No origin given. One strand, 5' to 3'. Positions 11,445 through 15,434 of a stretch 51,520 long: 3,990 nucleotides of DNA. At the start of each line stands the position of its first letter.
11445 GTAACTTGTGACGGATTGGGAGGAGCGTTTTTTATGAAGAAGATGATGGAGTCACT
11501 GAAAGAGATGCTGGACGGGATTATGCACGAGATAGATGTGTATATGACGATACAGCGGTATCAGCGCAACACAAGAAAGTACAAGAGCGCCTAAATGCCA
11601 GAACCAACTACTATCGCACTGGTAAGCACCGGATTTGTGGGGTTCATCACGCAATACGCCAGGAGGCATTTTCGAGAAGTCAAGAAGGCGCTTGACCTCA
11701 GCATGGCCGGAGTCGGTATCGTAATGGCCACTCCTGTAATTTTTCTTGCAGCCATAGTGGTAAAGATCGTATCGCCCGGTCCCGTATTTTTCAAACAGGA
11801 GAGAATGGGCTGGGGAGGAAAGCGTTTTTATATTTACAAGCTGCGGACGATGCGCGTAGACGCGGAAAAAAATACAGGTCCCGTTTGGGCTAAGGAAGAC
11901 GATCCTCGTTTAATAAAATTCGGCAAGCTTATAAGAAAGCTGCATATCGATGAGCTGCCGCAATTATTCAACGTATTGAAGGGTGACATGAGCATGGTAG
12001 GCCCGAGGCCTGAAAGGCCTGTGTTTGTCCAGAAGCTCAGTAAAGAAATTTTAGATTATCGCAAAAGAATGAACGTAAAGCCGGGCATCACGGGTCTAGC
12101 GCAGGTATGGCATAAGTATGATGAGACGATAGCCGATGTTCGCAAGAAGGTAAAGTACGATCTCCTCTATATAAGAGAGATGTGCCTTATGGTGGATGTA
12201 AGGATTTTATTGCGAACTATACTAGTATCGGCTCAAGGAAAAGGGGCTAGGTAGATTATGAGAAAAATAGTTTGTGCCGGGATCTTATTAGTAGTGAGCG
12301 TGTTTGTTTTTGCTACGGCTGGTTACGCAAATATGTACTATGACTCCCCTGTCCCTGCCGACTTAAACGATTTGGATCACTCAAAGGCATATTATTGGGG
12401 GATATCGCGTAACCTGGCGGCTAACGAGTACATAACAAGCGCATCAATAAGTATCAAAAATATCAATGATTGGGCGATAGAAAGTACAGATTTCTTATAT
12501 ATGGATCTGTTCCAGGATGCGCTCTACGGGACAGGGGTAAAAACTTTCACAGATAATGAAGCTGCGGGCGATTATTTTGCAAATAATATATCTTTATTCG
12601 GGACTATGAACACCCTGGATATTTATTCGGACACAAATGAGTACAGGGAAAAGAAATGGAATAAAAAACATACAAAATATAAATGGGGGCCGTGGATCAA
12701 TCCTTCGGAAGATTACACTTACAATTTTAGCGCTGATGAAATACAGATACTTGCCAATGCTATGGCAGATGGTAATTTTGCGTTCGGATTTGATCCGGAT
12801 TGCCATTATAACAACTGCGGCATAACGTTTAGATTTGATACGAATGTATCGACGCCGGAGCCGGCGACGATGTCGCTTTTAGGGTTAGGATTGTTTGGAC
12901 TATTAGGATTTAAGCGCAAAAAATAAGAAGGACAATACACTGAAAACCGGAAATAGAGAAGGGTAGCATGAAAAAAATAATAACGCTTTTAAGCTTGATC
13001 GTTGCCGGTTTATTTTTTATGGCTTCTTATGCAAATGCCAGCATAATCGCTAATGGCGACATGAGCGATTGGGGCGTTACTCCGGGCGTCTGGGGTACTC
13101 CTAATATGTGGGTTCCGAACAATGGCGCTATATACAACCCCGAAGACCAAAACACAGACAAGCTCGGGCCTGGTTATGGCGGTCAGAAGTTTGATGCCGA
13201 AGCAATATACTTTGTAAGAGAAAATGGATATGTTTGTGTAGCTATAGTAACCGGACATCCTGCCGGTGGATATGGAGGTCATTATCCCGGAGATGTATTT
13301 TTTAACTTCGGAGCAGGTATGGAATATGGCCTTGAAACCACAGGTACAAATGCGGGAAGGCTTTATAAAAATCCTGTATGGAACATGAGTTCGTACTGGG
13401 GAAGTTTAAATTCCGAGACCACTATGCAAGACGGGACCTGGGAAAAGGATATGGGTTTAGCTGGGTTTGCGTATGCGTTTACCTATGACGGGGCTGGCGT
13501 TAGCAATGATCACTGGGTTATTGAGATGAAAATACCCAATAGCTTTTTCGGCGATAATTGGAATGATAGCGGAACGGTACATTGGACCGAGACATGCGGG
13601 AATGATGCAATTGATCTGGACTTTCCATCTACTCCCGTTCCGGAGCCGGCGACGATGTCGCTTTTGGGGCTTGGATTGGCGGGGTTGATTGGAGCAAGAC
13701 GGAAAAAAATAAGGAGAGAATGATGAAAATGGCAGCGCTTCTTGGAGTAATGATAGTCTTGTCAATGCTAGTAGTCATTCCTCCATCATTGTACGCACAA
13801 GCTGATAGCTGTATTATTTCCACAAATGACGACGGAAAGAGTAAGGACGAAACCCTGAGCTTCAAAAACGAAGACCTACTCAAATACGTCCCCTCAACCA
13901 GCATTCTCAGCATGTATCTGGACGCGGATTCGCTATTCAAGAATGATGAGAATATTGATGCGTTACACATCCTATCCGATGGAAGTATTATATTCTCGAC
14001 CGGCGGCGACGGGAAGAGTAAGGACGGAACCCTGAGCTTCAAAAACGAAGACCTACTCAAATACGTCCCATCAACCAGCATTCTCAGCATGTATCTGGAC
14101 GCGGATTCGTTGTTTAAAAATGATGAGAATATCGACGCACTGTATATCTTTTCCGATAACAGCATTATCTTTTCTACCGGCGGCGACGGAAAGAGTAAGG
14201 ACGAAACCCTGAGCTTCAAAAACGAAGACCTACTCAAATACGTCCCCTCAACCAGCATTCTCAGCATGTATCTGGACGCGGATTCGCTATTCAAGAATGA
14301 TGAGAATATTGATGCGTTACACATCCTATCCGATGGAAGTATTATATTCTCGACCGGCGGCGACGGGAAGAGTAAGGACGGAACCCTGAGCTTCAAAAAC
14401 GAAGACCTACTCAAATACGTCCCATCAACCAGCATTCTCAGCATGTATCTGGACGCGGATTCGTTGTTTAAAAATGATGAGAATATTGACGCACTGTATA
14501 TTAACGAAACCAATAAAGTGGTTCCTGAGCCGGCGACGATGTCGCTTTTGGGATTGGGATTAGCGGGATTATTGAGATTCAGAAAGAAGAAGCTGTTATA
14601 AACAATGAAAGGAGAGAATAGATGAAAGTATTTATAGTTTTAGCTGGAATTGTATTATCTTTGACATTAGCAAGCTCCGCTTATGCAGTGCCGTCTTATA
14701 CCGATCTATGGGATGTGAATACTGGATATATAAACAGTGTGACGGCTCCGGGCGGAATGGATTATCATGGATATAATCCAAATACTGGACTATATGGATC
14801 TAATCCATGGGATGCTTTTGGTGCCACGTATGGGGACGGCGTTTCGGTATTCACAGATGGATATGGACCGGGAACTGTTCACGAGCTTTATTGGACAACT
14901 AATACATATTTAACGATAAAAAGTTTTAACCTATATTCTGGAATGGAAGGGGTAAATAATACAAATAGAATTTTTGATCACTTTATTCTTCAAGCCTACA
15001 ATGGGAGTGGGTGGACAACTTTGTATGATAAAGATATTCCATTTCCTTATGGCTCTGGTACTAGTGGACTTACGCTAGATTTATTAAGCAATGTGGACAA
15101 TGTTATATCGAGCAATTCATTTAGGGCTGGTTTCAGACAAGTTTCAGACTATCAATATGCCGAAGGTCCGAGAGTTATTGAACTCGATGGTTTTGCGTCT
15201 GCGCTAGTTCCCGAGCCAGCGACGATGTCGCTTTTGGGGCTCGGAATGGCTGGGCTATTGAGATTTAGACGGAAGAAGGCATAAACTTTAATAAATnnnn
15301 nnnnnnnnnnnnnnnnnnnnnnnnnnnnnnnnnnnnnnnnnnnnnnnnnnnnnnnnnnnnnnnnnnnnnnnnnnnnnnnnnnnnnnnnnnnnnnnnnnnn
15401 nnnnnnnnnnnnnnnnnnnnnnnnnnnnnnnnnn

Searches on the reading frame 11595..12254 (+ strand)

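Call 36: search_protein_families(library=pfam, proteins=[window:11595-12254:+], max_evalue=0.00001)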
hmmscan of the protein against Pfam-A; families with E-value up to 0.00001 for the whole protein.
window:11595-12254:+ (219 aa): 1 family
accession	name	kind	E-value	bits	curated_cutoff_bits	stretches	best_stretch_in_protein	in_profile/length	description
PF02397.22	Bac_transf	-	8.7e-64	214.8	27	1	30-211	1-176/179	Bacterial sugar transferase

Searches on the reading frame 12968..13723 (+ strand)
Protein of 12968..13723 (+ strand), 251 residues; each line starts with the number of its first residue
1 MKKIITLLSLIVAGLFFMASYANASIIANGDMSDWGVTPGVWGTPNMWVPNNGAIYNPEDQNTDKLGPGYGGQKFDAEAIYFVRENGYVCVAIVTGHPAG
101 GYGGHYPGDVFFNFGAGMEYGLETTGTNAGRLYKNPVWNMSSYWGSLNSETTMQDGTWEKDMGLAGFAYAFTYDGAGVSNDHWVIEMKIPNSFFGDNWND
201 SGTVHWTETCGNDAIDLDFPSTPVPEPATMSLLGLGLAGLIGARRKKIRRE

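Call 37: search_protein_families(library=pfam, proteins=[window:12968-13723:+], max_evalue=0.00001)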
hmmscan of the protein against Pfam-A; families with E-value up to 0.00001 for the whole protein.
window:12968-13723:+ (251 aa): 1 family
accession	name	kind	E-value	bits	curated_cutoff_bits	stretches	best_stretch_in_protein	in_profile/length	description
PF07589.16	PEP-CTERM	-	5.7e-08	33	20.7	1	223-246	1-24/24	PEP-CTERM motif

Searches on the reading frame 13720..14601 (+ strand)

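Call 11: search_protein_families(library=pfam, proteins=[window:13720-14601:+], max_evalue=0.00001)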
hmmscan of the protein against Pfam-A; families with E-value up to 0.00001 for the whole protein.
window:13720-14601:+ (293 aa): 3 families
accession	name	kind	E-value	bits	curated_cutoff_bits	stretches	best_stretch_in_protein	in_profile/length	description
PF20197.3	DUF6560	-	7.2e-10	39.7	27.8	0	224-264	120-161/174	Family of unknown function (DUF6560)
PF05771.16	Pox_A31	-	4.2e-09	36.9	22.4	0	42-76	25-59/113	Poxvirus A31 protein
PF07589.16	PEP-CTERM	-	3.2e-07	30.6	20.7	1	268-289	2-24/24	PEP-CTERM motif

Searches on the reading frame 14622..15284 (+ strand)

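Call 37: search_protein_families(library=pfam, proteins=[window:14622-15284:+], max_evalue=0.00001)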
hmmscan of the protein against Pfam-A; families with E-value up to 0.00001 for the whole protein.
window:14622-15284:+ (220 aa): 1 family
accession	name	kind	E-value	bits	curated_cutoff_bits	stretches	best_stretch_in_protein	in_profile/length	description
PF07589.16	PEP-CTERM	-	7.3e-07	29.5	20.7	1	196-217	2-23/24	PEP-CTERM motif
